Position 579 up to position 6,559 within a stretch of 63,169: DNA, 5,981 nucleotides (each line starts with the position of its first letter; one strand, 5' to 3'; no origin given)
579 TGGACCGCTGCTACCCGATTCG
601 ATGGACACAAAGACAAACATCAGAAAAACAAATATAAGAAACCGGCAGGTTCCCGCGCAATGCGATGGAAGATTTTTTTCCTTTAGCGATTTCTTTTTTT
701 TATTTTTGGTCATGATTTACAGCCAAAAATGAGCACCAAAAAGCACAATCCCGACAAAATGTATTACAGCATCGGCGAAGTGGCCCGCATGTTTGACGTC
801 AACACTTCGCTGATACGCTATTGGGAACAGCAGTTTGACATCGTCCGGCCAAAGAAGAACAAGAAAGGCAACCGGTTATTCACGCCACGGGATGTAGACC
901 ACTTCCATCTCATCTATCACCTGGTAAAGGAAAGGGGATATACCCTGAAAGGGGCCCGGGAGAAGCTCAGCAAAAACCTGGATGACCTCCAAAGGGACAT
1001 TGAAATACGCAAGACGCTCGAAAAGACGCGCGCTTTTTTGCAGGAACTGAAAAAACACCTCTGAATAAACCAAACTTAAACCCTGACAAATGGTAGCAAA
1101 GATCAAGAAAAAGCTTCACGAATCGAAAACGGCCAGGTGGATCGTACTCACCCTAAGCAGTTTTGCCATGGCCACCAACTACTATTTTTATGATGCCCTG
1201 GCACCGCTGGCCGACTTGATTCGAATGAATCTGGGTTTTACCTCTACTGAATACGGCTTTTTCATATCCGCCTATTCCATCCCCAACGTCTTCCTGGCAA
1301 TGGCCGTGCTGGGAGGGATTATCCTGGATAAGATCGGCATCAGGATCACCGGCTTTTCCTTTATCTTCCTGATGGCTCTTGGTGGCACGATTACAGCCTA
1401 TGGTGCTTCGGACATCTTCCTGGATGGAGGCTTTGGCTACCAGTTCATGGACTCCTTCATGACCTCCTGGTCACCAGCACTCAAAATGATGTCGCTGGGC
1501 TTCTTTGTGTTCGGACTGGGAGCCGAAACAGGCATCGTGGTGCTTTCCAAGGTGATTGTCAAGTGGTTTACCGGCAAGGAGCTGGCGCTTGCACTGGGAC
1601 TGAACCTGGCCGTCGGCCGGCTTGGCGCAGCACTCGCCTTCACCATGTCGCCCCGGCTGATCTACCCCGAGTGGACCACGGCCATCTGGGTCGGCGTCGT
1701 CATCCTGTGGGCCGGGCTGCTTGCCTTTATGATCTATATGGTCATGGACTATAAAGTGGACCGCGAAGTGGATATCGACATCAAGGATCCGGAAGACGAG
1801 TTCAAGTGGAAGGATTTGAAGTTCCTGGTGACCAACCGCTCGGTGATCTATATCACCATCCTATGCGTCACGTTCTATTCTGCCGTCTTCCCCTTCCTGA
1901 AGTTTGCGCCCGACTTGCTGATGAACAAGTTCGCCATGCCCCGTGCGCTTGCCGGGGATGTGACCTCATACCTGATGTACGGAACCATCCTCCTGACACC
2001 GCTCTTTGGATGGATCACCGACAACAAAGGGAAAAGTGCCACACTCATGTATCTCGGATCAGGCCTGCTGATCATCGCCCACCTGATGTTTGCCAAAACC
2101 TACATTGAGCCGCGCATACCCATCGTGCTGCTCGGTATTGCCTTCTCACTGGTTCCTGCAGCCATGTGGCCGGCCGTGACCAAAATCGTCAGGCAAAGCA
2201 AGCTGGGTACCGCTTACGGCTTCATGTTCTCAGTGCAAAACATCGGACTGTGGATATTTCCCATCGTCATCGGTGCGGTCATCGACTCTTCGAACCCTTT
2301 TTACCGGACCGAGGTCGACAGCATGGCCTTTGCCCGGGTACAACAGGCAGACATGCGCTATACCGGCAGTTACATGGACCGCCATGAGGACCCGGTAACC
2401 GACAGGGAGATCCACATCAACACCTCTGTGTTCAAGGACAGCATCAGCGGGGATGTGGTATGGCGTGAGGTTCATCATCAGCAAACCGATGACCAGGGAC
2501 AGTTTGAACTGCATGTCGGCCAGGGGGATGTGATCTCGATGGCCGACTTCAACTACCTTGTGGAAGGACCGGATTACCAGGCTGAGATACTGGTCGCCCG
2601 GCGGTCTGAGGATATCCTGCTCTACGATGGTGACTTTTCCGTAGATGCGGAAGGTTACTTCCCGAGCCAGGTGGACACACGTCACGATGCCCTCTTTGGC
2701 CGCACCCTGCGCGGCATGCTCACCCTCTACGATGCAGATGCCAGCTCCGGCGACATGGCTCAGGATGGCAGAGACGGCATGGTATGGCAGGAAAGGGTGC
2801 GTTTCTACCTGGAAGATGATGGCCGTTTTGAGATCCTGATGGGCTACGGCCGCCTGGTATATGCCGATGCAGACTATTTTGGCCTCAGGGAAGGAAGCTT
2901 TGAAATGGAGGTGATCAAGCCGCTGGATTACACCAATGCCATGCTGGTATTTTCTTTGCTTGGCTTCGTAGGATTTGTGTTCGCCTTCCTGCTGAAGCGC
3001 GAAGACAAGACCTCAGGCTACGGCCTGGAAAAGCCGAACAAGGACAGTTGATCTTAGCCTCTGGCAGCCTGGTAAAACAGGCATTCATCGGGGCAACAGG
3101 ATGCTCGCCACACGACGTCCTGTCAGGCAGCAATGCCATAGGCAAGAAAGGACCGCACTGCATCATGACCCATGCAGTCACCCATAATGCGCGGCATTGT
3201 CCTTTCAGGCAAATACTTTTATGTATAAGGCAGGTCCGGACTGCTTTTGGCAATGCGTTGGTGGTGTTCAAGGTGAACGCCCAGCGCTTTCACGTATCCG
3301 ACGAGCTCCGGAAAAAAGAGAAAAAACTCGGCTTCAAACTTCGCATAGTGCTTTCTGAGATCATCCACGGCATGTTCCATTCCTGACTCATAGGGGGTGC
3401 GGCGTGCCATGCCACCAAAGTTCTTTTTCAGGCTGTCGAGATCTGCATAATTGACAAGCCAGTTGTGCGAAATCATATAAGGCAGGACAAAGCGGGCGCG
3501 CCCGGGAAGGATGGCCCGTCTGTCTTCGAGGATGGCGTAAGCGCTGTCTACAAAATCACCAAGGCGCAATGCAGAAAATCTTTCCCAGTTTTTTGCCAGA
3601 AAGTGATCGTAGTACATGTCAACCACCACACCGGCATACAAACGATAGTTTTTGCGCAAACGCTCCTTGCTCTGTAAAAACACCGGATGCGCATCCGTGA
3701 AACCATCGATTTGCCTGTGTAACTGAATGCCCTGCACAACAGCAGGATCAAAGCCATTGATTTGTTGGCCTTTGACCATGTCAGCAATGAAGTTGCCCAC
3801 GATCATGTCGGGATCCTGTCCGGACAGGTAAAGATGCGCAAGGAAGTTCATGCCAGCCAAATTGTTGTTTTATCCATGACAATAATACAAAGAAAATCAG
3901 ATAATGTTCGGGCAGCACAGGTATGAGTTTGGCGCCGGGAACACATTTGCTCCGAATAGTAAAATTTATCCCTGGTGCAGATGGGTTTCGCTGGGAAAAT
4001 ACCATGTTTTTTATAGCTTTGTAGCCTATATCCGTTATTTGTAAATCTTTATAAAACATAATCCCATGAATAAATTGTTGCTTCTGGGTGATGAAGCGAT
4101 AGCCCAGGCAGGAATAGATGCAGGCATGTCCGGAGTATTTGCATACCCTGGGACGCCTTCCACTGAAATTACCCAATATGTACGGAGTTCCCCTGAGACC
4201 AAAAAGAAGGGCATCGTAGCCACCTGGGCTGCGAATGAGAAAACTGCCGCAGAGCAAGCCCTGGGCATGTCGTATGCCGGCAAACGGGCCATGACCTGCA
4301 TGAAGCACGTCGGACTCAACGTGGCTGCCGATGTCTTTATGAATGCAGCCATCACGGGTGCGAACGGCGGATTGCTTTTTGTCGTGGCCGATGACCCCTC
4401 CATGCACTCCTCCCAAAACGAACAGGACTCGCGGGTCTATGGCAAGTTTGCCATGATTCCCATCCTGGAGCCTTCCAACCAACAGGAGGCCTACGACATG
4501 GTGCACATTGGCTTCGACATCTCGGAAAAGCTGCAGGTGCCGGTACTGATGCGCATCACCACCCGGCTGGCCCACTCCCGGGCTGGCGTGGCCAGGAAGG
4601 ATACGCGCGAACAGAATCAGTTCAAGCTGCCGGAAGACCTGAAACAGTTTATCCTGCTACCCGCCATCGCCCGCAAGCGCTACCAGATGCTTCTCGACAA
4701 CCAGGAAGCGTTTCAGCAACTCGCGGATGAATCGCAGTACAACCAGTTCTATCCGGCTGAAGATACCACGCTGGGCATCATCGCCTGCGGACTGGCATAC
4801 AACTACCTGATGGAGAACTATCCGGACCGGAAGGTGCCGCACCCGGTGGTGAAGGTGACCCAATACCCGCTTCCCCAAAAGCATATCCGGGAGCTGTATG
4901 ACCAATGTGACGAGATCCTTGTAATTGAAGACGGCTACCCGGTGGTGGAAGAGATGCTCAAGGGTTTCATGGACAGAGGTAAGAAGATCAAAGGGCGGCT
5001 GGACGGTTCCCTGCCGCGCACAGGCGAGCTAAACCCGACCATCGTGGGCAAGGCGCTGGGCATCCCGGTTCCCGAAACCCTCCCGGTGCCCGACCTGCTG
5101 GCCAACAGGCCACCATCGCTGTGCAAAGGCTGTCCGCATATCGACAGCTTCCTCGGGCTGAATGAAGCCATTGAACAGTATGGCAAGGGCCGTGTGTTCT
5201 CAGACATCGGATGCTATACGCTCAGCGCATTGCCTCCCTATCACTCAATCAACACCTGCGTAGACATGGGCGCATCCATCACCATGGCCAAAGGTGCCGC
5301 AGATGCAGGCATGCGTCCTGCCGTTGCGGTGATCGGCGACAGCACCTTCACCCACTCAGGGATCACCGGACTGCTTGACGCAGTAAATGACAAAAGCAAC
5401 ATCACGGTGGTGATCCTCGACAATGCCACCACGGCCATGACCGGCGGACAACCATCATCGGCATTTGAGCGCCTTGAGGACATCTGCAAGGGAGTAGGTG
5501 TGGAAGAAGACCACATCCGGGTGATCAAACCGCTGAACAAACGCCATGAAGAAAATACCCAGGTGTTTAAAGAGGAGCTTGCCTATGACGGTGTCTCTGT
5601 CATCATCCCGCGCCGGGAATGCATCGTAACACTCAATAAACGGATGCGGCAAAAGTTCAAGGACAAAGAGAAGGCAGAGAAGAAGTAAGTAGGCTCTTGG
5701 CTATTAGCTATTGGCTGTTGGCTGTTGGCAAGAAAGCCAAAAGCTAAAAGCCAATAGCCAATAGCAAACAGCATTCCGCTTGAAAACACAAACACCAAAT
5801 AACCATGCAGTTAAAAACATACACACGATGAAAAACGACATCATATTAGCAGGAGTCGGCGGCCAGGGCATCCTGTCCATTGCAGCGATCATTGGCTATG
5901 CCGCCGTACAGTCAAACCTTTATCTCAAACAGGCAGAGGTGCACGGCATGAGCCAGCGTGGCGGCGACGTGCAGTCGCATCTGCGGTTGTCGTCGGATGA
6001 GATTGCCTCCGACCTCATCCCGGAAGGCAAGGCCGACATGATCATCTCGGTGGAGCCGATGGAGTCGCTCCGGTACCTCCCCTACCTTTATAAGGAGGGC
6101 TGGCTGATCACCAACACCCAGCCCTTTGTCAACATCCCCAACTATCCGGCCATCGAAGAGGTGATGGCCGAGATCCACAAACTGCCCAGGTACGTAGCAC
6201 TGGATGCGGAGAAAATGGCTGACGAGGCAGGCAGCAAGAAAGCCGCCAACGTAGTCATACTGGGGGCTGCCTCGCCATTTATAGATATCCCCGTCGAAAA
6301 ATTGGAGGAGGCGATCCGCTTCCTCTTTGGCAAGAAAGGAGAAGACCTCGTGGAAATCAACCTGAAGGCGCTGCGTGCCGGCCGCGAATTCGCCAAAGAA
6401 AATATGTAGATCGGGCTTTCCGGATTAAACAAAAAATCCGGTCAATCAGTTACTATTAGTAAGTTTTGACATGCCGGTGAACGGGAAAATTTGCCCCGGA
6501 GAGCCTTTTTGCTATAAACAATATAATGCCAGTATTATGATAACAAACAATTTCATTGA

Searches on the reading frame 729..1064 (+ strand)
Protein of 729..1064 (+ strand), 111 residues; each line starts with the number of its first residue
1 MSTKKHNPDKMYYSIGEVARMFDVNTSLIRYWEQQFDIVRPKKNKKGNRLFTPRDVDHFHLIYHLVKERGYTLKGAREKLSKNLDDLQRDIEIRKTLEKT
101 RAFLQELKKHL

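Call 94: find_encoding_contigs(protein=window:729-1064:+, flank=10000, max_places=3)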
Protein window:729-1064:+ (111 aa): 3 contigs read that carry it; 3 places shown.
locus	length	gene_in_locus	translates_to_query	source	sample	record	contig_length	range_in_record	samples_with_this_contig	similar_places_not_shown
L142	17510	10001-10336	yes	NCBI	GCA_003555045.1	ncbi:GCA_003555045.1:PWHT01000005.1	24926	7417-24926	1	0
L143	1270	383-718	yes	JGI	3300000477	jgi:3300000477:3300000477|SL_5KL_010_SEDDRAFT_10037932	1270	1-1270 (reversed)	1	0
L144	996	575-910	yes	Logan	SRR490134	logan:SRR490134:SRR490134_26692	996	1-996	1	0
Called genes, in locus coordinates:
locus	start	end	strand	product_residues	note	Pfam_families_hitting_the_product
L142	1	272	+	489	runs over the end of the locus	PF01636:APH, PF02958:EcKL (weak), PF22740:PapZ_C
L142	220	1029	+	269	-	PF00483:NTP_transferase, PF12804:NTP_transf_3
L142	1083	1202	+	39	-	-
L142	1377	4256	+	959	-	PF12705:PDDEXK_1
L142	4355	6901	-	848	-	PF01411:tRNA-synt_2c, PF07973:tRNA_SAD, PF02272:DHHA1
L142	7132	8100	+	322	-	PF01551:Peptidase_M23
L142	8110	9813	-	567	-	PF13360:PQQ_2 (faint), PF13570:Beta-prop_ACSF4 (faint)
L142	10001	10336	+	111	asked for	PF00376:MerR, PF13411:MerR_1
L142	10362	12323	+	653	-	PF07690:MFS_1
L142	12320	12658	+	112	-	-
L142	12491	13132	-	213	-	PF04336:ACP_PD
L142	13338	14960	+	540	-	PF01855:POR_N, PF02775:TPP_enzyme_C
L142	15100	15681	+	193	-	PF01558:POR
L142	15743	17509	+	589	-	?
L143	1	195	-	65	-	?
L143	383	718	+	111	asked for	PF00376:MerR, PF13411:MerR_1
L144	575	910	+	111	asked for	PF00376:MerR, PF13411:MerR_1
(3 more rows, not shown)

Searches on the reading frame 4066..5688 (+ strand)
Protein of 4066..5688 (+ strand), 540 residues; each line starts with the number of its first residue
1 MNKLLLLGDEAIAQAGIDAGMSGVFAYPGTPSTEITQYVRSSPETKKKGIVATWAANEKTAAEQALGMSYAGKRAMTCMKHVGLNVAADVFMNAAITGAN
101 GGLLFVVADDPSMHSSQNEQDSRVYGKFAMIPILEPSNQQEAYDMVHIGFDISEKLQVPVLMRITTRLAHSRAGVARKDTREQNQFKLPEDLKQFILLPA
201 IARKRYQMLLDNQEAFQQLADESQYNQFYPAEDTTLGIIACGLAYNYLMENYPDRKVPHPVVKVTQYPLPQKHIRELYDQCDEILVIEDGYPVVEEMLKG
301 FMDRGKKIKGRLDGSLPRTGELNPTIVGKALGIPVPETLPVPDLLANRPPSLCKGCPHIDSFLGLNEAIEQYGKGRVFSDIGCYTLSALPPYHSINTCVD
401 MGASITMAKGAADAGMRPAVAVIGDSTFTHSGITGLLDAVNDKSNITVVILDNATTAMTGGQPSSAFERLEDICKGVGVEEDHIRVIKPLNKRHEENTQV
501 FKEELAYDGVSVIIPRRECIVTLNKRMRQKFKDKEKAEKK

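Call 52: search_protein_families(library=pfam, proteins=[window:4066-5688:+], max_evalue=0.00001)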
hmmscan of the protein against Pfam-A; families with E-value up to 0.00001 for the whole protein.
window:4066-5688:+ (540 aa): 2 families
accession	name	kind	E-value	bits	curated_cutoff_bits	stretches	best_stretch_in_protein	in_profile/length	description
PF02775.26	TPP_enzyme_C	-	1.8e-15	57.5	21.9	1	380-472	1-101/151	Thiamine pyrophosphate enzyme, C-terminal TPP binding domain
PF01855.24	POR_N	-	1.3e-13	51.7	27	1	17-184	4-174/231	Pyruvate flavodoxin/ferredoxin oxidoreductase, thiamine diP-bdg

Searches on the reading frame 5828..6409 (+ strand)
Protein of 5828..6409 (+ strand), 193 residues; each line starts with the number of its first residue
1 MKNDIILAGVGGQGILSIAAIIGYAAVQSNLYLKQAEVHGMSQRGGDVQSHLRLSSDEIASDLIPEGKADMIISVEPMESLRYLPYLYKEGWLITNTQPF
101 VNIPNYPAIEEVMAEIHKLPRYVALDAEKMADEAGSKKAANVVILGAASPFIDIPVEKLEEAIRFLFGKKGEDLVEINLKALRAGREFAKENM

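Call 30: find_homologous_proteins(query=window:5828-6409:+, max_evalue=1e-20)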
Query window:5828-6409:+ (193 aa): 8000 proteins with E <= 1e-20 among 8000 candidates; the best 120 are listed.
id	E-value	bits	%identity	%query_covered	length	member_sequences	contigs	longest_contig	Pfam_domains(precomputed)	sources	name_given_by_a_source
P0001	8.6e-119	412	100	100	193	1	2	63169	PF01558.26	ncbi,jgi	-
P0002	2.7e-113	394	96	100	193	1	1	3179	PF01558.26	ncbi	-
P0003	1.0e-111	389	95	99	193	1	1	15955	PF01558.26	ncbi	-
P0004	1.4e-111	388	94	100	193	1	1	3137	PF01558.26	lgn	-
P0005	3.7e-111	387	94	100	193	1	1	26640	PF01558.26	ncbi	-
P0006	4.2e-111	387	94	99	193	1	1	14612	PF01558.26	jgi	-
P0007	4.0e-110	384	94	99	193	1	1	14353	PF01558.26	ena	-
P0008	9.3e-110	382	94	100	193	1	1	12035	PF01558.26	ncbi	-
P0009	3.0e-108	378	93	100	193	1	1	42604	PF01558.26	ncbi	-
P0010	2.8e-104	365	88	99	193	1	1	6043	PF01558.26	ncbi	-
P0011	1.6e-103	362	88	99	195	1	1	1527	PF01558.26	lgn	-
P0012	2.1e-102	358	88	99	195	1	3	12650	PF01558.26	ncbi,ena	-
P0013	6.6e-102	357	86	99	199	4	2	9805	PF01558.26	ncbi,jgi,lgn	-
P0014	1.6e-101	356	88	99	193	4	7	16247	PF01558.26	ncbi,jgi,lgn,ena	-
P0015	7.3e-101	353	87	99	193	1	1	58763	PF01558.26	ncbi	-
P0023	9.5e-98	343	85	99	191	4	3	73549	PF01558.26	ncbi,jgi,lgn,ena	-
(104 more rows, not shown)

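Call 31: find_encoding_contigs(protein=P0001, flank=1000, max_places=4)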
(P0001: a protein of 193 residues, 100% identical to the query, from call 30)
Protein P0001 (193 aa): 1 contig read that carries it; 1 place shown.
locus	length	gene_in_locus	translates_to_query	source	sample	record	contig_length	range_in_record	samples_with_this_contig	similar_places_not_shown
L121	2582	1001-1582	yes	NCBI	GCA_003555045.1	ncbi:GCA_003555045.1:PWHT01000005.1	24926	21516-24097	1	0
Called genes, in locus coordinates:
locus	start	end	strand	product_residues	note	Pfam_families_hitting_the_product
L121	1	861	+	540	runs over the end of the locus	PF01855:POR_N, PF02775:TPP_enzyme_C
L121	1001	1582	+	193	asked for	PF01558:POR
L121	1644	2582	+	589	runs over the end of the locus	?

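Call 32: find_encoding_contigs(protein=P0009, flank=10000, max_places=3)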
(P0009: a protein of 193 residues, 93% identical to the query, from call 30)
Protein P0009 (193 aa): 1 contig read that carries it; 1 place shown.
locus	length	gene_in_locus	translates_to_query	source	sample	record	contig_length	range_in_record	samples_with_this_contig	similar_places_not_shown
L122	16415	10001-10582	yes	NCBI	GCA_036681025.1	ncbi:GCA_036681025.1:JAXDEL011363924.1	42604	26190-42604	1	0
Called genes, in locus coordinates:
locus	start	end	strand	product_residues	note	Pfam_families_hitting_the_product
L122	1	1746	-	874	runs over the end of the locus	PF01411:tRNA-synt_2c, PF07973:tRNA_SAD, PF02272:DHHA1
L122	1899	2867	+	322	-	PF01551:Peptidase_M23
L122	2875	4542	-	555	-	PF13360:PQQ_2 (faint), PF13570:Beta-prop_ACSF4 (weak)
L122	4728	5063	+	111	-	PF00376:MerR, PF13411:MerR_1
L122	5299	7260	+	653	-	PF07690:MFS_1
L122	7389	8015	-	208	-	PF04336:ACP_PD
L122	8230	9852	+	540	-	PF01855:POR_N, PF02775:TPP_enzyme_C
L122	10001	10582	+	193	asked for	PF01558:POR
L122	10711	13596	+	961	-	PF02347:GDC-P, PF01212:Beta_elim_lyase (weak), PF00266:Aminotran_5 (weak), PF21478:GcvP2_C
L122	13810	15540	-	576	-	PF00501:AMP-binding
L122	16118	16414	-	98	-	?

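Call 34: find_encoding_contigs(protein=P0015, flank=10000, max_places=3)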
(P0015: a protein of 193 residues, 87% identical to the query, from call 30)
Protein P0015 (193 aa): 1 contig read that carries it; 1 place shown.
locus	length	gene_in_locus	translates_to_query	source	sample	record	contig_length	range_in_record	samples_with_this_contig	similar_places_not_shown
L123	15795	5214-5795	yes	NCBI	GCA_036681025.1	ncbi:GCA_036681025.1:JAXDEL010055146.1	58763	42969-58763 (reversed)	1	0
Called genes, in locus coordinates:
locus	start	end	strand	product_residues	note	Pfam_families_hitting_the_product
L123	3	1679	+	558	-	?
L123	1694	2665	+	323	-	PF01073:3Beta_HSD, PF01370:Epimerase, PF04321:RmlD_sub_bind, PF07993:NAD_binding_4 (faint), PF16363:GDP_Man_Dehyd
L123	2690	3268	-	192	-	PF04336:ACP_PD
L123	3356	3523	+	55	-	-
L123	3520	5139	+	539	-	PF01855:POR_N, PF02775:TPP_enzyme_C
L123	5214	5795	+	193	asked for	PF01558:POR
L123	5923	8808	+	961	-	PF02347:GDC-P, PF01212:Beta_elim_lyase, PF00266:Aminotran_5 (weak), PF21478:GcvP2_C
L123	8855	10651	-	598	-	PF00501:AMP-binding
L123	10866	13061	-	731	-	PF03030:H_PPase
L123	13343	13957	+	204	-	PF02577:BFN_dom, PF02151:UVR (weak)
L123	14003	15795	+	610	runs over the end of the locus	PF01773:Nucleos_tra2_N, PF07670:Gate, PF07662:Nucleos_tra2_C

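Call 35: find_encoding_contigs(protein=P0023, flank=10000, max_places=3)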
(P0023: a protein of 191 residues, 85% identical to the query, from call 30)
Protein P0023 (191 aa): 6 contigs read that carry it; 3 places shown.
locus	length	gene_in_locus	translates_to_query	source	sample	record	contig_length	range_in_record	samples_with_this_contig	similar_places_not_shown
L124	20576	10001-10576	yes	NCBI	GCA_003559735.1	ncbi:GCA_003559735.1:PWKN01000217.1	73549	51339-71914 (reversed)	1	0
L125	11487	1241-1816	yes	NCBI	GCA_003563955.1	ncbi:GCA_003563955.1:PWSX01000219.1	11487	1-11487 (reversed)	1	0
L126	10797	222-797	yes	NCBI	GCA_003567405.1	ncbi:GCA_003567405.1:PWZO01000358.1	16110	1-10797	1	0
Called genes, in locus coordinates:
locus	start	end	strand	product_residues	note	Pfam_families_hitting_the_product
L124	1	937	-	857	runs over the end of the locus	?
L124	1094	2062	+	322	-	PF01551:Peptidase_M23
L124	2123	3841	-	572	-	PF13360:PQQ_2 (faint), PF13570:Beta-prop_ACSF4 (weak)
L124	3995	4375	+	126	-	PF00376:MerR, PF13411:MerR_1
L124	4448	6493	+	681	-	PF07690:MFS_1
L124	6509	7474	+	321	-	PF01370:Epimerase, PF04321:RmlD_sub_bind (weak), PF07993:NAD_binding_4 (faint), PF16363:GDP_Man_Dehyd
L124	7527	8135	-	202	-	PF04336:ACP_PD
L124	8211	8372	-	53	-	-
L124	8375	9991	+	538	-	PF01855:POR_N, PF02775:TPP_enzyme_C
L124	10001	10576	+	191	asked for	PF01558:POR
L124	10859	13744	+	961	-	PF02347:GDC-P, PF00266:Aminotran_5 (faint), PF02347:GDC-P, PF01212:Beta_elim_lyase (weak), PF21478:GcvP2_C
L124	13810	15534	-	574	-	PF00501:AMP-binding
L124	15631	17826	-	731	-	PF03030:H_PPase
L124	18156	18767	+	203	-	PF02577:BFN_dom, PF02151:UVR (weak)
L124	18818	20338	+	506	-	PF01773:Nucleos_tra2_N, PF07670:Gate, PF07662:Nucleos_tra2_C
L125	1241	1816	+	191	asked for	PF01558:POR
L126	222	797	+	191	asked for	PF01558:POR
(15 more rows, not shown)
